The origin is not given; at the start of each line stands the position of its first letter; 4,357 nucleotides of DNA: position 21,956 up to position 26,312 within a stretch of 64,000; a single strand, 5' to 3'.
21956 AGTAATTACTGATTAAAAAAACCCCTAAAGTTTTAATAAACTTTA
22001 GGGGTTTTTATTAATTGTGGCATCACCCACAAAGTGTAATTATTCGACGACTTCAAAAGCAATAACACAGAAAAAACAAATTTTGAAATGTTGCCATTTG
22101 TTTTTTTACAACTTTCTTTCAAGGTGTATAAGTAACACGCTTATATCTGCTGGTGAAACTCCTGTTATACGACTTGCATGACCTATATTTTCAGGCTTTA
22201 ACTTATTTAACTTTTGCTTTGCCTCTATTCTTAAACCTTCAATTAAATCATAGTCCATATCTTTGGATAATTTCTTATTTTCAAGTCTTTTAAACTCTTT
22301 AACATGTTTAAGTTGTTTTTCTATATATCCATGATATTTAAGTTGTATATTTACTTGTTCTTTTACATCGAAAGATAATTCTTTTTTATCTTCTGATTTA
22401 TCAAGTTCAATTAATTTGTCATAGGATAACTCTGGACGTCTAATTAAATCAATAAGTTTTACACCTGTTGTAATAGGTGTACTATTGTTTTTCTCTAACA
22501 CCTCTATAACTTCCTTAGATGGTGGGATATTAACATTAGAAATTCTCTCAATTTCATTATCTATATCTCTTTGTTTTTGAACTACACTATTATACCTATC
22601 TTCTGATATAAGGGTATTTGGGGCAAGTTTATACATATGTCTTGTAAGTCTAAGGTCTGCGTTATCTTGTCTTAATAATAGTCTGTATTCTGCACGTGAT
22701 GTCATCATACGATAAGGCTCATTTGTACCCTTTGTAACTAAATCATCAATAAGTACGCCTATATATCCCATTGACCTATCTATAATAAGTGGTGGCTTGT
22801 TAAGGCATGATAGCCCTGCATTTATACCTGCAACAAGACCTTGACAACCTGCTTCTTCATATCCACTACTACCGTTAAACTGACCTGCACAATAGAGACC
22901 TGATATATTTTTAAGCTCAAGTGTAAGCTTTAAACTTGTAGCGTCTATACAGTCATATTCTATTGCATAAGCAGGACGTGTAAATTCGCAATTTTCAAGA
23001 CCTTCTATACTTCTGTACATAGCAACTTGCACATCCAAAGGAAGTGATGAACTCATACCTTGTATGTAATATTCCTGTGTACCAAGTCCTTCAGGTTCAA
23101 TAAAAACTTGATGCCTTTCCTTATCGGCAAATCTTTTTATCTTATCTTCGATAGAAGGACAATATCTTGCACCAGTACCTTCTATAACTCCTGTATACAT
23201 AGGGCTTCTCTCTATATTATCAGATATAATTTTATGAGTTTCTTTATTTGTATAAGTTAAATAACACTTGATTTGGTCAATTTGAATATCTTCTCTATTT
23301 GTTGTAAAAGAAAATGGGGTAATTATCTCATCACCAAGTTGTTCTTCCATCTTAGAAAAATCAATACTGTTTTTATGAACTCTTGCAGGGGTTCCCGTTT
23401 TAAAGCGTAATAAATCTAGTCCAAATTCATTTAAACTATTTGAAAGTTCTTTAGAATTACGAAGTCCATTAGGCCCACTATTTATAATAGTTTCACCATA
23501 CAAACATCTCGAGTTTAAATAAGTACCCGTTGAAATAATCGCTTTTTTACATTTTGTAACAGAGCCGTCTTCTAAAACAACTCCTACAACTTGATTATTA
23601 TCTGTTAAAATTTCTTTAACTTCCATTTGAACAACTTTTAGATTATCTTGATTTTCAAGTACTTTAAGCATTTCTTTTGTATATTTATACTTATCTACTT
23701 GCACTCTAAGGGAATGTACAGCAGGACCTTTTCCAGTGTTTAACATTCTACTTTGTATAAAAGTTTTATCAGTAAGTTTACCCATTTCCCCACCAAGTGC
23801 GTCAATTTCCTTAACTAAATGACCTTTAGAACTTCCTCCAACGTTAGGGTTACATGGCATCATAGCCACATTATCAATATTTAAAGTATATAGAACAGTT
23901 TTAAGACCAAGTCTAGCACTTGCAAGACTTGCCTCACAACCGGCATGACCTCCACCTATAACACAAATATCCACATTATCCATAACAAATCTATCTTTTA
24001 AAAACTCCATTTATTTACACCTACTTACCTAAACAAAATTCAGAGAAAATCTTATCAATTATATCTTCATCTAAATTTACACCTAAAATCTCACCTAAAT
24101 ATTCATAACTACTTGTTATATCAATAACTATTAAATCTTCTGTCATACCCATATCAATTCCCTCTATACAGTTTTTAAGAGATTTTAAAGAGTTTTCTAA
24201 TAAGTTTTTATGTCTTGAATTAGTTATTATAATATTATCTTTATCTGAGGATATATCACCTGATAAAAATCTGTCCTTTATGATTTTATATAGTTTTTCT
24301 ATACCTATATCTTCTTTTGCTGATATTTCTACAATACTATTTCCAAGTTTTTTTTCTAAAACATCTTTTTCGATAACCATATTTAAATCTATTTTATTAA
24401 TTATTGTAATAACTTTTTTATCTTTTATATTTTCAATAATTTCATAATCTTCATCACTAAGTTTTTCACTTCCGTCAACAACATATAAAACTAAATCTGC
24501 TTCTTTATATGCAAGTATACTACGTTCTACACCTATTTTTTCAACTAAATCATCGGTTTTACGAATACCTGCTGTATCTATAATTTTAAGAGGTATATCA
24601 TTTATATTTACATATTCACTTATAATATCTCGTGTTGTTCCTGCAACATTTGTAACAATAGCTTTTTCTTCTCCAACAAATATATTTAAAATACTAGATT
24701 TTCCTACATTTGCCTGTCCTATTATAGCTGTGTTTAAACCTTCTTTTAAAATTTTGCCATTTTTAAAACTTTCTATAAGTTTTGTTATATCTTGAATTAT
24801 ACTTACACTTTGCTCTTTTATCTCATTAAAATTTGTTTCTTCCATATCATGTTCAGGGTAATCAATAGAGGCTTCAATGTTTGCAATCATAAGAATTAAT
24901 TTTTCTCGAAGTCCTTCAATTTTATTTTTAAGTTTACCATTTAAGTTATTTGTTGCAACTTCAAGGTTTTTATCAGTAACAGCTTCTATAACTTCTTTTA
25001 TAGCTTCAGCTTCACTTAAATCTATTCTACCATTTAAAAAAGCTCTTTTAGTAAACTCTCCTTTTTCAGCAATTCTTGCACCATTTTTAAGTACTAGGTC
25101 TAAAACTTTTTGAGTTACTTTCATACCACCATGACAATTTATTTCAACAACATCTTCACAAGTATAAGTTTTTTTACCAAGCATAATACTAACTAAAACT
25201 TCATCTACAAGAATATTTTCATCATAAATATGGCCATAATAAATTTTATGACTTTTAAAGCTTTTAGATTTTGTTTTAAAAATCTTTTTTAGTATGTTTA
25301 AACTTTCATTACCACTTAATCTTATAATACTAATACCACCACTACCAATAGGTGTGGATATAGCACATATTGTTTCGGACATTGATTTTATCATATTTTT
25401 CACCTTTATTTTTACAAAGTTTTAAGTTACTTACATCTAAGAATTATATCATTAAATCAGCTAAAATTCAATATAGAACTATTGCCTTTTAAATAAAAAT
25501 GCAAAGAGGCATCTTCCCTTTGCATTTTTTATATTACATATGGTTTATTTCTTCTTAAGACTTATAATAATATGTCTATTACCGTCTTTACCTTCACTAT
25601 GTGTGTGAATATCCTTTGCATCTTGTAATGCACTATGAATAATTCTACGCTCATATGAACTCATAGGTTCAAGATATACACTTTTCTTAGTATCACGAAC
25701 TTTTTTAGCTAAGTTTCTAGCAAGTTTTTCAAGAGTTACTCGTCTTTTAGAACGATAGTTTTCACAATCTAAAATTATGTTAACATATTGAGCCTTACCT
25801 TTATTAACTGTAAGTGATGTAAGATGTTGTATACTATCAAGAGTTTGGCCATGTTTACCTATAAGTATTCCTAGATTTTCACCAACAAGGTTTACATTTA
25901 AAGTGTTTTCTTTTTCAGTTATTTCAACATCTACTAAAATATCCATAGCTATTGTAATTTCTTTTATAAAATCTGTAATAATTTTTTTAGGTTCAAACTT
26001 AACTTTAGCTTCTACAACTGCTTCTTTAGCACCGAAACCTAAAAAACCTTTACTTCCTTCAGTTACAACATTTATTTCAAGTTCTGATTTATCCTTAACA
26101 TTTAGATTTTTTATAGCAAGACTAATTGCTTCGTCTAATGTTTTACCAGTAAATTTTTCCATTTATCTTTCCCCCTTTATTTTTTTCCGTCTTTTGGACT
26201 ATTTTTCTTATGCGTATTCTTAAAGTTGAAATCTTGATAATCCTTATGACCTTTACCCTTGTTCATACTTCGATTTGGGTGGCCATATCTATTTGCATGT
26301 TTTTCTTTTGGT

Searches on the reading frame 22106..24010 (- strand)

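Call 57: search_protein_families(library=pfam, proteins=[window:22106-24010:-])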
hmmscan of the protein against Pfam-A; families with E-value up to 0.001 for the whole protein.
window:22106-24010:- (634 aa): 7 families
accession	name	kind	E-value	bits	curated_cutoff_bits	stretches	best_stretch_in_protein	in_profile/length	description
PF01134.28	GIDA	-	3.9e-163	543.5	22.1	1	14-405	1-390/391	Glucose inhibited division protein A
PF13932.14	SAM_GIDA_C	-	9.1e-25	86.7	27.1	1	572-627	2-57/57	tRNA modifying enzyme MnmG/GidA C-terminal helical bundle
PF21680.2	GIDA_C_1st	-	2e-24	86.6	24.7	1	470-566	1-95/96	tRNA modifying enzyme MnmG/GidA C-terminal helical domain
PF07992.20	Pyr_redox_2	-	2.8e-06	27.4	26.1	1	14-162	2-108/291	Pyridine nucleotide-disulphide oxidoreductase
PF12831.13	FAD_oxidored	-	0.0003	20.7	27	1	14-40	1-27/416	FAD dependent oxidoreductase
PF01266.30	DAO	-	0.00039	20.5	27.9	0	98-166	138-207/353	FAD dependent oxidoreductase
PF00890.30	FAD_binding_2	-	0.00075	19.2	20.4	0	14-41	1-28/414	FAD binding domain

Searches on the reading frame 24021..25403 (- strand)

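Call 57: search_protein_families(library=pfam, proteins=[window:24021-25403:-])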
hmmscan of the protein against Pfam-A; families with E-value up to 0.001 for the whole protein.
window:24021-25403:- (460 aa): 8 families
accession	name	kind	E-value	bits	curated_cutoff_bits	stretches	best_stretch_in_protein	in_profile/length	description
PF12631.12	MnmE_helical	-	1.4e-56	192.4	40.1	1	129-457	1-211/211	MnmE helical domain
PF10396.14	TrmE_N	-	3.4e-43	147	29.8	1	11-126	1-117/117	GTP-binding protein TrmE N-terminus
PF01926.29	MMR_HSR1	-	3.6e-26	91.9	21.9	1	225-337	2-113/113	50S ribosome-binding GTPase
PF02421.24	FeoB_N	-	2.7e-15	56.6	27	1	225-373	3-154/156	Ferrous iron transport protein B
PF00071.28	Ras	-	1e-06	28.9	21.6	1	226-375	3-156/162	Ras family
PF00350.29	Dynamin_N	-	2.1e-05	25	27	0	226-260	2-35/168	Dynamin family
PF08477.19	Roc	-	5.8e-05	23.7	27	1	226-339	3-119/119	Ras of Complex, Roc, domain of DAPkinase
PF03193.22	RsgA_GTPase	-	0.00096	19.5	30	0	219-282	104-170/174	RsgA GTPase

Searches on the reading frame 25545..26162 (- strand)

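Call 57: search_protein_families(library=pfam, proteins=[window:25545-26162:-])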
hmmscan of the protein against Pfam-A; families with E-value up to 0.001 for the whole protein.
window:25545-26162:- (205 aa): 3 families
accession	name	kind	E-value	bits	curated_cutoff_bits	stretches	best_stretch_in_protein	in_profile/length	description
PF01424.28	R3H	-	5.4e-22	78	26.8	1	143-201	2-59/60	R3H domain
PF13083.13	KH_KhpA-B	-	7.2e-18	64.7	32.1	1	59-127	1-70/73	KhpA/KhpB, KH domain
PF14804.11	Jag_N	-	3e-17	63.2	25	1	4-54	1-50/50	Jag N-terminus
